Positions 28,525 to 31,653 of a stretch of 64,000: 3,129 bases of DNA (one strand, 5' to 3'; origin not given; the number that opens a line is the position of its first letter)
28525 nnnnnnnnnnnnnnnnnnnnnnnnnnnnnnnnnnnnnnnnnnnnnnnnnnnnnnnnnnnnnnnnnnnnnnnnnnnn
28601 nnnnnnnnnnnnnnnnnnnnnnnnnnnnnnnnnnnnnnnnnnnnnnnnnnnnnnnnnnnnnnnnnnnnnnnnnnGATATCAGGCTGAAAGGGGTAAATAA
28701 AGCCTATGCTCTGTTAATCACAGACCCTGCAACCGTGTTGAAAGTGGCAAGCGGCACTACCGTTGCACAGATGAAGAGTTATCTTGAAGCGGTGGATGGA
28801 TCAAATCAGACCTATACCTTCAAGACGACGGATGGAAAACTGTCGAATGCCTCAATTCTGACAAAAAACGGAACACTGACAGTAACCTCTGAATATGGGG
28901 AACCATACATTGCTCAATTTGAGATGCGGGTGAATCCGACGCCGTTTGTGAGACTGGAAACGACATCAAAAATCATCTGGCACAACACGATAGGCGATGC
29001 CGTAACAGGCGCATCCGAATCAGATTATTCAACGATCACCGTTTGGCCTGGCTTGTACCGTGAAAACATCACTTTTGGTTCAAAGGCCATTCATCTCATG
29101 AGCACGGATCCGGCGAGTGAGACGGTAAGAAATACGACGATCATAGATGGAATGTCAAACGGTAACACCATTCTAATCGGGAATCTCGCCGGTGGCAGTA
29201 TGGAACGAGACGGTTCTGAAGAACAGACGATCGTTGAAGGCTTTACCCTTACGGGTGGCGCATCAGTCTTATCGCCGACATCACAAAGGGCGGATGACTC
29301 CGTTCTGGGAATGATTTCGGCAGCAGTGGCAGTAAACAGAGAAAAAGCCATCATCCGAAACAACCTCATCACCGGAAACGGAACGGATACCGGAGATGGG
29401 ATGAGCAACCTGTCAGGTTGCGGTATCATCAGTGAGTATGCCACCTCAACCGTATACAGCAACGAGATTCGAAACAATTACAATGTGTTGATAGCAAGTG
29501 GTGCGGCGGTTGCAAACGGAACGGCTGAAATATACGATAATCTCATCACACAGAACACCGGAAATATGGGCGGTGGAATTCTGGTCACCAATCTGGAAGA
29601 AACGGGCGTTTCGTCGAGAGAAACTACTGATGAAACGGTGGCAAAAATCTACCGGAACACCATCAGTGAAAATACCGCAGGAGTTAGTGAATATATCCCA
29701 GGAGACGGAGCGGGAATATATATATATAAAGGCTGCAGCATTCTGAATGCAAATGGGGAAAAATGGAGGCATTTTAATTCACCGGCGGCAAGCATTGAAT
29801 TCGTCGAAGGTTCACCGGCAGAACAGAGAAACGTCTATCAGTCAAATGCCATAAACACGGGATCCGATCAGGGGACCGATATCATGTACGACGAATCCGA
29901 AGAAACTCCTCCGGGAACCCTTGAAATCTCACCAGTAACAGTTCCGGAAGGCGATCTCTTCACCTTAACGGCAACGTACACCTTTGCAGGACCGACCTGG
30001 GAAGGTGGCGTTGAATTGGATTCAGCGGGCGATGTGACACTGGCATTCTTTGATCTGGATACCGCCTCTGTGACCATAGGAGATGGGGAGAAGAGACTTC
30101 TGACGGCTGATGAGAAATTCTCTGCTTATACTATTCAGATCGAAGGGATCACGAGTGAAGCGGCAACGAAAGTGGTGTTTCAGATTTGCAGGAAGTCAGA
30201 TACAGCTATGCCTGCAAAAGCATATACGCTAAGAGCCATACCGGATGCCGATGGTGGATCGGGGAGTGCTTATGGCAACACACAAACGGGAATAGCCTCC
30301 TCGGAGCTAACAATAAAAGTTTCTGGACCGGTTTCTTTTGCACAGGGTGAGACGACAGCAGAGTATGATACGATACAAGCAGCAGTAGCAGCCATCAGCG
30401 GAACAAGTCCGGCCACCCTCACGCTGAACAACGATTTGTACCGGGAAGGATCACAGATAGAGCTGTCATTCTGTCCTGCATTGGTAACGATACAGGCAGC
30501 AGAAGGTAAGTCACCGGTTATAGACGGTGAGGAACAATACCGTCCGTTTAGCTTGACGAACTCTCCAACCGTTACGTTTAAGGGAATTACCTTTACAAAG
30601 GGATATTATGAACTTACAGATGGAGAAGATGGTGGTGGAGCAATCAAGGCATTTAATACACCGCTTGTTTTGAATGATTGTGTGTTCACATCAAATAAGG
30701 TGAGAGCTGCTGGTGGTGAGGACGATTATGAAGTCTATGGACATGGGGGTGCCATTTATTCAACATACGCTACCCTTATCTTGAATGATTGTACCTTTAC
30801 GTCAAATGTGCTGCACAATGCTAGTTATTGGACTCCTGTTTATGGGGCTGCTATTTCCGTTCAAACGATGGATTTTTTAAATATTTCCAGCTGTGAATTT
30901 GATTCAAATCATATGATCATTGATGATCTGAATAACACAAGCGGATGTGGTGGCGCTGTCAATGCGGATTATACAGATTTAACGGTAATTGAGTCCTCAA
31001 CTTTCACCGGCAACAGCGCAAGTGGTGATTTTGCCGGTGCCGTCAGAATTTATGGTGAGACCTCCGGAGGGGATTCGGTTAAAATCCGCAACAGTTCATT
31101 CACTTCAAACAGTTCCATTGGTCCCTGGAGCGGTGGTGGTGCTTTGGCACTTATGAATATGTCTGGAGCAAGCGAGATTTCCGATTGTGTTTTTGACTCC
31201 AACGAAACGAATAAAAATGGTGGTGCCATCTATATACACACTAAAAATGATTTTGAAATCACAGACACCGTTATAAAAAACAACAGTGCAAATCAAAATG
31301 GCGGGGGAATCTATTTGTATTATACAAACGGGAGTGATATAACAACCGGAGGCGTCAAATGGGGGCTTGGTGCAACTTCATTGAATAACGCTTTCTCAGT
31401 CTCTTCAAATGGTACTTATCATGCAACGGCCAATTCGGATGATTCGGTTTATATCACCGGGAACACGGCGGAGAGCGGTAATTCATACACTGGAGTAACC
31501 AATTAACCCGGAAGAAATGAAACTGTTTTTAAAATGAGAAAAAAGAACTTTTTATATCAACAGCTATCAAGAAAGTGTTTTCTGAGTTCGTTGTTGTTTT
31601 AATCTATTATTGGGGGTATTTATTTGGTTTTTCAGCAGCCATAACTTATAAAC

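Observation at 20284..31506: Two giant paralogous surface lipoproteins with FN3-like modules and Chlamydia-Pmp-like GGA[IL]/FxxN β-helix repeats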

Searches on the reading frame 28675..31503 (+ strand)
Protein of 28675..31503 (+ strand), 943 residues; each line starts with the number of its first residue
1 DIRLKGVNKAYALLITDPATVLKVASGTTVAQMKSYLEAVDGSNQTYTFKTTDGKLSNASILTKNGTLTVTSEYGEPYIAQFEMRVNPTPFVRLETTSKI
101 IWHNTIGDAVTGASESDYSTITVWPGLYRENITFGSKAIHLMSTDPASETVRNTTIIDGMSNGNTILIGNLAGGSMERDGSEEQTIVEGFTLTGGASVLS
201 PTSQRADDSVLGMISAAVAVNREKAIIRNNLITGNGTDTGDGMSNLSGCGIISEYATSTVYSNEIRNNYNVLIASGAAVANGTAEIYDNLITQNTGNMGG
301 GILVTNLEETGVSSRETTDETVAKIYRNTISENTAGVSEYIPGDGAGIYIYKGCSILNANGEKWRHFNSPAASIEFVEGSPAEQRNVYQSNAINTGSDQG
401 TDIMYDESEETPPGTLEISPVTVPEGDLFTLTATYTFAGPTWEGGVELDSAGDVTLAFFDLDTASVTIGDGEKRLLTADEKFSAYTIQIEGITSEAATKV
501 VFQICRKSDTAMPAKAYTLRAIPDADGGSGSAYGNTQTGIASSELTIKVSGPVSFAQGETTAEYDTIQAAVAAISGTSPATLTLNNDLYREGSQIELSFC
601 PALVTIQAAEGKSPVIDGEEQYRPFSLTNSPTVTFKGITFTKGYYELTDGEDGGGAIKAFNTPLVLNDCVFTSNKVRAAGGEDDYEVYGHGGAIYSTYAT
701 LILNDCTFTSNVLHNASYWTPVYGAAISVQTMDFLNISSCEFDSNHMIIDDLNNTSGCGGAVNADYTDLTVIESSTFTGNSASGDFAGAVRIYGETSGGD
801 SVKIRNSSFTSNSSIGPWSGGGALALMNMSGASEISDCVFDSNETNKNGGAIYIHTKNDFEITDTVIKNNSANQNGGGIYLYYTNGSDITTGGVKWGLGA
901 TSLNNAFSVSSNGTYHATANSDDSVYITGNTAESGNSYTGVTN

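Call 50: predict_structure(alignment_id=A1)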
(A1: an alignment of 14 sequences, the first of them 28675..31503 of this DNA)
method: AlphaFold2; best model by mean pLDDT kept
length: 943 residues; sequences in the alignment: 14
mean_pLDDT: 79.6   pTM: 0.56
mean pLDDT of the five models: 79.6, 78.2, 76.6, 76.6, 73.9
residues with pLDDT >= 90: 307; 70-90: 433; 50-70: 128; < 50: 75
segments of 3 or more residues with pLDDT < 50: 172-176, 200-211, 241-243, 309-316, 716-756
pLDDT, mean of each block of 10 residues (from residue 1): 58 67 84 81 81 89 88 78 85 87 91 87 92 88 94 92 85 49 86 78 39 76 92 79 65 90 94 85 94 88 75 47 95 77 80 88 80 78 85 72 76 84 78 88 83 69 86 86 79 77 83 76 73 60 75 84 87 90 87 83 92 85 89 96 80 85 96 82 57 90 96 59 26 28 30 50 89 96 82 79 95 76 86 92 89 84 95 86 74 77 82 88 93 61 52
secondary structure, 60 per line:
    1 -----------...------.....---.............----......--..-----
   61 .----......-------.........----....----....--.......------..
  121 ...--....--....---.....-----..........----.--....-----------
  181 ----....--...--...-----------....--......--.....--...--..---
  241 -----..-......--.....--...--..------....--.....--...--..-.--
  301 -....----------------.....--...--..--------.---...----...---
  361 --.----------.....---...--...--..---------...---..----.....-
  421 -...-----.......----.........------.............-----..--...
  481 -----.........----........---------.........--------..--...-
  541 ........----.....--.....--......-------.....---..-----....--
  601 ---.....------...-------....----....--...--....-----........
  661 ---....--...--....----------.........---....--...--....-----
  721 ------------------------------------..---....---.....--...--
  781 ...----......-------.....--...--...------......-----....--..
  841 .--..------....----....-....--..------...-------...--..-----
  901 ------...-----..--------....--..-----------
elements in order (helices of 4 or more, strands of 3 or more residues): E12-14 E21-25 H30-41 E46-51 E66-71 E79-87 E92-95 E100-103 H106-112 E119-123 E126-129 E132-135 E139-143 H149-154 E155-158 E166-169 E185-188 E191-193 E196-198 H210-213 E216-221 E224-228 E231-233 E249-254 E257-261 E264-266 E277-280 E283-287 E290-292 E302-305 E322-326 E329-331 E348-350 E355-357 H374-378 E387-389 E403-405 E415-419 E422-424 E430-436 E441-449 E459-468 E486-494 E499-506 E516-524 E541-548 E553-557 E560-564 H567-572 E580-584 E595-598 E604-608 E615-617 E625-628 E633-636 E639-641 E644-647 E653-660 E664-667 E670-672 E675-678 E689-697 E701-704 E707-709 E712-715 E762-765 E769-773 E776-778 E781-783 E788-793 E801-805 E808-810 E813-815 E822-827 E833-836 E839-841 E852-855 E860-863 E865-868 E879-881 E889-891 E907-909 E925-928

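Call 52: fold_search(model_id=the predicted structure, library=pdb)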
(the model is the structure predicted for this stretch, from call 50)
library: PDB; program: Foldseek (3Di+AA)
matches with E <= 10: 1956; with E <= 0.001: 2
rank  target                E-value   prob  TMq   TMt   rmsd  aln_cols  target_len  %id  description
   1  7fe0_A                3.1e-04  1.00  0.11  0.42   6.4       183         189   13  AvmM Catalyzes Macrocyclization in Alchivemycin A Biosynthesis (released 2021-09-01)
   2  7wrk                  9.0e-04  1.00  0.10  0.44   7.1       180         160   10  Structure of hypothetical protein TTHA1873 from Thermus thermophilus (released 2022-03-09)
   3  7fe5_A                1.2e-03  1.00  0.11  0.43   6.3       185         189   14  AvmM Catalyzes Macrocyclization in Alchivemycin A Biosynthesis (released 2021-09-01)
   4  4pey_A                1.8e-03  0.80  0.13  0.20  29.0       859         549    8  Structure of the E502A variant of sacteLam55A from Streptomyces sp. SirexAA-E in complex with laminaritriose (released 2015-03-18)
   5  8xez_A                1.9e-03  1.00  0.11  0.11   9.0       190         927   10  Cryo-EM structure of integrin ITGAV/ITGB3 complex, conformation 5 (released 2024-12-18)
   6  9lr7_B                2.3e-03  1.00  0.11  0.24  10.2       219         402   10  Crystal Structure of the Basal pilin EbpB from Enterococcus faecalis. (released 2025-07-16)
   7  9lr7_D                2.5e-03  1.00  0.11  0.26   6.5       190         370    9  Crystal Structure of the Basal pilin EbpB from Enterococcus faecalis. (released 2025-07-16)
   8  1amx                  3.3e-03  1.00  0.11  0.51   6.7       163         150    8  COLLAGEN-BINDING DOMAIN FROM A STAPHYLOCOCCUS AUREUS ADHESIN (released 1998-06-24)
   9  6kgf_C                3.3e-03  1.00  0.09  0.44   7.2       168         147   10  Crystal structure of CaDoc0917(R16D)-CaCohA2 complex at pH 8.2 (released 2020-07-08)
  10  8xen_A                4.7e-03  0.99  0.09  0.10  14.9       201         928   11  Cryo-EM structure of integrin ITGAV/ITGB3 complex, conformation 4 (released 2024-12-18)
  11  4bhu_B                5.1e-03  1.00  0.10  0.58   5.2       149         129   17  Crystal structure of BslA - A bacterial hydrophobin (released 2013-08-14)
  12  6avu_A                5.1e-03  1.00  0.11  0.11  14.3       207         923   11  Human alpha-V beta-3 Integrin (open conformation) in complex with the therapeutic antibody LM609 (released 2017-11-01)
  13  3ije_A                5.4e-03  0.99  0.10  0.10  15.4       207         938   12  Crystal structure of the complete integrin alhaVbeta3 ectodomain plus an Alpha/beta transmembrane fragment (released 2009-09-29)
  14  3frp_G                6.7e-03  1.00  0.08  0.27   7.1       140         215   10  Crystal Structure of Cobra Venom Factor, a Co-factor for C3- and C5 convertase CVFBb (released 2009-04-28)
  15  4bhu_I                7.0e-03  1.00  0.10  0.63   4.7       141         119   13  Crystal structure of BslA - A bacterial hydrophobin (released 2013-08-14)
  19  4bhu_A                8.0e-03  1.00  0.10  0.58   5.1       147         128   17  Crystal structure of BslA - A bacterial hydrophobin (released 2013-08-14)
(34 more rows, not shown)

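Call 88: fold_search(model_id=the predicted structure, library=viral)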
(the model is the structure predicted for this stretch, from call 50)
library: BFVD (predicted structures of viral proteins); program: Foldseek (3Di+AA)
matches with E <= 10: 1030; with E <= 0.001: 19
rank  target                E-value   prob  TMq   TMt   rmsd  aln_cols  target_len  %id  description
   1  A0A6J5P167            1.5e-07  1.00  0.15  0.11  20.3       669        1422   12  Fibronectin type III [uncultured Caudovirales phage]
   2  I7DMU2                2.3e-07  0.98  0.11  0.09  32.0      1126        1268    9  Right handed beta helix domain-containing protein [Staphylococcus phage SA11]
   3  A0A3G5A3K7            1.1e-06  0.99  0.13  0.12  31.6       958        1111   10  Right handed beta helix domain-containing protein [Harvfovirus sp.]
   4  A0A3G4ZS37            1.2e-06  1.00  0.17  0.21  24.9       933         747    9  Right handed beta helix domain-containing protein [Edafosvirus sp.]
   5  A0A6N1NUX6            1.4e-06  1.00  0.22  0.36   6.0       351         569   18  Right handed beta helix domain-containing protein [Tupanvirus deep ocean]
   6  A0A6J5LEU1            1.8e-06  1.00  0.16  0.16  22.7       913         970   12  Uncharacterized protein [uncultured Caudovirales phage]
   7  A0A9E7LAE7            4.9e-06  1.00  0.13  0.32  12.3       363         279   13  (no name in the UniProt tables at hand)
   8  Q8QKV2                2.3e-05  0.87  0.10  0.12  27.3       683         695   11  EsV-1-164 [Ectocarpus siliculosus virus 1 (isolate New Zealand/Kaikoura/1988)]
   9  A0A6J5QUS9            2.4e-05  0.97  0.13  0.15  20.5       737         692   10  Pectate lyase superfamily protein [uncultured Caudovirales phage]
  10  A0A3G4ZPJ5            2.4e-04  0.69  0.11  0.14  25.2       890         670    9  Right handed beta helix domain-containing protein [Barrevirus sp.]
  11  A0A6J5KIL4            2.6e-04  0.96  0.14  0.18  26.5      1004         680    8  Right handed beta helix region [uncultured Caudovirales phage]
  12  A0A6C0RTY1            3.2e-04  0.72  0.12  0.11  22.3      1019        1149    9  (no name in the UniProt tables at hand)
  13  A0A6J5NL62            3.4e-04  0.99  0.15  0.17  20.3       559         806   13  Pectate lyase superfamily protein [uncultured Caudovirales phage]
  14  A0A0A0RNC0            4.9e-04  0.80  0.12  0.14  27.4       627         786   10  Tail spike protein [Bacillus phage Moonbeam]
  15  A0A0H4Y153            5.1e-04  0.41  0.08  0.13  22.9       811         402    7  Uncharacterized protein [Salmon gill poxvirus]
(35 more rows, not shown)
